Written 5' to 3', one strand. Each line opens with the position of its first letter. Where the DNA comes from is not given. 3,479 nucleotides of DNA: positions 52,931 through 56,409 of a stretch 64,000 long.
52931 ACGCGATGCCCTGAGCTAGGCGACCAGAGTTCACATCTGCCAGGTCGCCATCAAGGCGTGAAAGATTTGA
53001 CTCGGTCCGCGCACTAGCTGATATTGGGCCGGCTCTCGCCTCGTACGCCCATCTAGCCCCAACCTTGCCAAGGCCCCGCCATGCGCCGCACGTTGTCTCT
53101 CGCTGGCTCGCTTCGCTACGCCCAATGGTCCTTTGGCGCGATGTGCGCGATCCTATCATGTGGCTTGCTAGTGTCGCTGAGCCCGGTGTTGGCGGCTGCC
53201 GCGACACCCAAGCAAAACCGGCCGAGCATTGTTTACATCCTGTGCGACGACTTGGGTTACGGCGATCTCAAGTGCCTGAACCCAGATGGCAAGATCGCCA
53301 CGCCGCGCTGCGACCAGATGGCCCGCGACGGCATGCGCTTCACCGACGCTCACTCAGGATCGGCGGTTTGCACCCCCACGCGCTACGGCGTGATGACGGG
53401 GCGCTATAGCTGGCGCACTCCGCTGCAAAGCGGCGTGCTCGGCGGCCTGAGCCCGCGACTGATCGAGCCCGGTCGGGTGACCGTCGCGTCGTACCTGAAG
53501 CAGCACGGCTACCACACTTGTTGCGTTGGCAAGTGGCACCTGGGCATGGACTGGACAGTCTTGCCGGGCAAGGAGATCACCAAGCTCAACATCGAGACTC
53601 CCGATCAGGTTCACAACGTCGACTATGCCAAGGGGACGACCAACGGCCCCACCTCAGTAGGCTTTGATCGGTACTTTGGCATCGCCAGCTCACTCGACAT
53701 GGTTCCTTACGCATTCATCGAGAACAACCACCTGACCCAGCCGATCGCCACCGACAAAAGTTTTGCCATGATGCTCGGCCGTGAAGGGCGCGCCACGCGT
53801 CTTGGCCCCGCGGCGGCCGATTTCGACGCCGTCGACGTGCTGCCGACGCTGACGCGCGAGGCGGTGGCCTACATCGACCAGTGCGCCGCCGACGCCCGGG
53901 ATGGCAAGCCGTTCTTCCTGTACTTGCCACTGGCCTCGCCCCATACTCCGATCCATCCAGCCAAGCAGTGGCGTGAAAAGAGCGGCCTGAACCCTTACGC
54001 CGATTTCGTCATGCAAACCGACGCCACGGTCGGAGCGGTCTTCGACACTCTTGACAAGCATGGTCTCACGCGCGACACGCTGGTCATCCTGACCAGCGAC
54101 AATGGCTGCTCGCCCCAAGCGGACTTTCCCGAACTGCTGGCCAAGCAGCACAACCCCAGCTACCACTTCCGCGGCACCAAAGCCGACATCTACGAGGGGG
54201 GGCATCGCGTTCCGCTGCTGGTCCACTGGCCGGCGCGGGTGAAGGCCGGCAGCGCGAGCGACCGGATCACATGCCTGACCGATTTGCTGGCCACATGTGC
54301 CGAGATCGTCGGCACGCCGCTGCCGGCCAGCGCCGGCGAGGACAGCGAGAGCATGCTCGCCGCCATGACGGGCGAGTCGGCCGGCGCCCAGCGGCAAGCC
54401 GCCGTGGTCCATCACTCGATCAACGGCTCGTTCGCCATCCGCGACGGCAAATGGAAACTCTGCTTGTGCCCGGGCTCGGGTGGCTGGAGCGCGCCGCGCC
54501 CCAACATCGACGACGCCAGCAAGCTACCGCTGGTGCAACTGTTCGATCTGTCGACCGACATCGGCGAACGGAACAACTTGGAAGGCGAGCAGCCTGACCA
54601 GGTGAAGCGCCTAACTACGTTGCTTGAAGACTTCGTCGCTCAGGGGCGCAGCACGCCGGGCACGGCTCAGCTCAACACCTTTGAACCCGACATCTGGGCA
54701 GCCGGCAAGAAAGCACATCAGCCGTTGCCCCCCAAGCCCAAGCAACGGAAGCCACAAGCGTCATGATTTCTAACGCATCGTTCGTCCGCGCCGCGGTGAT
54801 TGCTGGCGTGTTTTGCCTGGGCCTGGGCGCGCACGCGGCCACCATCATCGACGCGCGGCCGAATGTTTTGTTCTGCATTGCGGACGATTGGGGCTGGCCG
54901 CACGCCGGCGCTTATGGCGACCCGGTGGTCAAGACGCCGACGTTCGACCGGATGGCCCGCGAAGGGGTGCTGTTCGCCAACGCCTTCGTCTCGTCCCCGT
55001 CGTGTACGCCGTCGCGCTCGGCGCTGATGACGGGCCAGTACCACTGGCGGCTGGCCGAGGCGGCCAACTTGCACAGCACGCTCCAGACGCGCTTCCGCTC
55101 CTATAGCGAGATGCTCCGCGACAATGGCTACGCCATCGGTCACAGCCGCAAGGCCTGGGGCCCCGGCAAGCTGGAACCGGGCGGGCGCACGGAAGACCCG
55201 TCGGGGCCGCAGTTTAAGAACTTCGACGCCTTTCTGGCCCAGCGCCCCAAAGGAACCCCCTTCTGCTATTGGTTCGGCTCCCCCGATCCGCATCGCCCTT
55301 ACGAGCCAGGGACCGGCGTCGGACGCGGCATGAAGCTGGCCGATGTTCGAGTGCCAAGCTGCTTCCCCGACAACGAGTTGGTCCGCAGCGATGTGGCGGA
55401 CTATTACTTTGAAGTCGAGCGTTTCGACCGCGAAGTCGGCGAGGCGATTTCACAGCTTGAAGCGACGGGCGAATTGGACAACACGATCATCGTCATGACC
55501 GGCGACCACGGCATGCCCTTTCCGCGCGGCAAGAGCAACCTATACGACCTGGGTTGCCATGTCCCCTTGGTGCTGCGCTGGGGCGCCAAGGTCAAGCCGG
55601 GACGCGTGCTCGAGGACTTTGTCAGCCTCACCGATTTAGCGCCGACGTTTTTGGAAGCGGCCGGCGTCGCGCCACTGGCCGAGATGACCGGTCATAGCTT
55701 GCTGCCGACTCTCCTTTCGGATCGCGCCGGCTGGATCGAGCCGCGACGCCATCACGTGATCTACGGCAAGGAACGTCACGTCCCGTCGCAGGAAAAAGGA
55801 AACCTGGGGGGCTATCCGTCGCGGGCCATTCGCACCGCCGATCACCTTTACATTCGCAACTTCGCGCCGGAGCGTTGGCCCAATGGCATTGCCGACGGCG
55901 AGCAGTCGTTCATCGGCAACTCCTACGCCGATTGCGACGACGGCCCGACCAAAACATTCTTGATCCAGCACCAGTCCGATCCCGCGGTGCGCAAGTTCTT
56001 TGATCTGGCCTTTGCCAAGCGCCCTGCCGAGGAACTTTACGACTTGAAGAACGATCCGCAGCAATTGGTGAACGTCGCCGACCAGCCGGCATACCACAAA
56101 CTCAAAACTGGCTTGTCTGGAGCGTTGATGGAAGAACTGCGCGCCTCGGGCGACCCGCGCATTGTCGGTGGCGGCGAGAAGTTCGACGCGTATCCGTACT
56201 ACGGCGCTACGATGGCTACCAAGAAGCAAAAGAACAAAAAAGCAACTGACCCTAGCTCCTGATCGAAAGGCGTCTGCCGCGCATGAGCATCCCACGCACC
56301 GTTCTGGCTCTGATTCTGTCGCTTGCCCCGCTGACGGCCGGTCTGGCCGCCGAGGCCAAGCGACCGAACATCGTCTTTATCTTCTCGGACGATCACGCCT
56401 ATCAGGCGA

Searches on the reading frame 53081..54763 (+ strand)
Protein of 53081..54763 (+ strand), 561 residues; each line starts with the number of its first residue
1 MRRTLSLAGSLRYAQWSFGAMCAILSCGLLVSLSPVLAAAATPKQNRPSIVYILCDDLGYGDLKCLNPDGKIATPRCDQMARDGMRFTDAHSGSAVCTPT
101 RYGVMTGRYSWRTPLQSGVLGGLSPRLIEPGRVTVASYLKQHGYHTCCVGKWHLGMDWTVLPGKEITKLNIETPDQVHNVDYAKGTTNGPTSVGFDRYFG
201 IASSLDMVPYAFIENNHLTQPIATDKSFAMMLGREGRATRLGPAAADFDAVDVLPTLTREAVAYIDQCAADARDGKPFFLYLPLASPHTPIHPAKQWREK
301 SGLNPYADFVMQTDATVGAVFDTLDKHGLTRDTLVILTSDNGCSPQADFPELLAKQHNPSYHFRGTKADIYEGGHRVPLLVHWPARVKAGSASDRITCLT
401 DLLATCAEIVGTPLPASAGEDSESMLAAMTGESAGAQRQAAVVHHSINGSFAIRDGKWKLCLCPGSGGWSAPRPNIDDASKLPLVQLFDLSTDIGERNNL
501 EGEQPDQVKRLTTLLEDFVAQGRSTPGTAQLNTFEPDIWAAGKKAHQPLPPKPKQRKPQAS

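Call 5: search_protein_families(library=pfam, proteins=[window:53081-54763:+], max_evalue=0.01)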
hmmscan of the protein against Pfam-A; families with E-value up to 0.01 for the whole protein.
window:53081-54763:+ (561 aa): 4 families
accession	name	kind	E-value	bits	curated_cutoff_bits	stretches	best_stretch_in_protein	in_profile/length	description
PF00884.28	Sulfatase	-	4.1e-46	158.1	25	1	48-411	1-300/301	Sulfatase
PF16347.10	SGSH_C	-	9.4e-07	29.5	29.3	1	370-460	11-106/154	N-sulphoglucosamine sulphohydrolase, C-terminal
PF01663.27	Phosphodiest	-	2.5e-05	24.5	23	1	265-346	149-224/342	Type I phosphodiesterase / nucleotide pyrophosphatase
PF14707.11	Sulfatase_C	-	0.0076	17.3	30.9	0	451-539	15-113/127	C-terminal region of aryl-sulfatase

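Call 11: find_encoding_contigs(protein=window:53081-54763:+, flank=10000, max_places=6)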
Protein window:53081-54763:+ (561 aa): no gene with exactly this product is on record in the collection.

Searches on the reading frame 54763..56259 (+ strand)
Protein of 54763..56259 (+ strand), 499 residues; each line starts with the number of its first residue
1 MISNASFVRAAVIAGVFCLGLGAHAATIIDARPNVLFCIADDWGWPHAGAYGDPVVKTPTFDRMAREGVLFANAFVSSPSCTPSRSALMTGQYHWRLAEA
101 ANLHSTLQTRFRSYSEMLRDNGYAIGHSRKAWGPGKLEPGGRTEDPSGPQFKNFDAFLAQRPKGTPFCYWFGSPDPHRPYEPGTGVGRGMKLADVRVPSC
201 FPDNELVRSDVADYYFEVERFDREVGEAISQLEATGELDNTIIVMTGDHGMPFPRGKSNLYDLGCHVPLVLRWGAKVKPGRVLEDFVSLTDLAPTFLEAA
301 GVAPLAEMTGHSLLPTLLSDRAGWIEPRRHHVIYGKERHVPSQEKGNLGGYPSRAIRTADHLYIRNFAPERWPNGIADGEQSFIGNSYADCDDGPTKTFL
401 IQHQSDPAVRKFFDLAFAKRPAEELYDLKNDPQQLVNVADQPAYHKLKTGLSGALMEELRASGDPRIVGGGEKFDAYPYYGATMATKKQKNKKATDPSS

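Call 5: search_protein_families(library=pfam, proteins=[window:54763-56259:+], max_evalue=0.01)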
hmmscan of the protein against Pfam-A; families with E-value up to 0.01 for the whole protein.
window:54763-56259:+ (499 aa): 4 families
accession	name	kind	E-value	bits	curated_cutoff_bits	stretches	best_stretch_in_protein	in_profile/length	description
PF00884.28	Sulfatase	-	1.1e-37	130.5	25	1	33-302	1-301/301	Sulfatase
PF16347.10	SGSH_C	-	3.6e-17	63.4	29.3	2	257-324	8-76/154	N-sulphoglucosamine sulphohydrolase, C-terminal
PF01663.27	Phosphodiest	-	2.5e-06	27.8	23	1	217-252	187-222/342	Type I phosphodiesterase / nucleotide pyrophosphatase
PF02995.22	DUF229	-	0.0012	18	25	1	213-253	305-345/496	Protein of unknown function (DUF229)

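Call 53: find_encoding_contigs(protein=window:54763-56259:+, flank=10000, max_places=4)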
Protein window:54763-56259:+ (499 aa): no gene with exactly this product is on record in the collection.
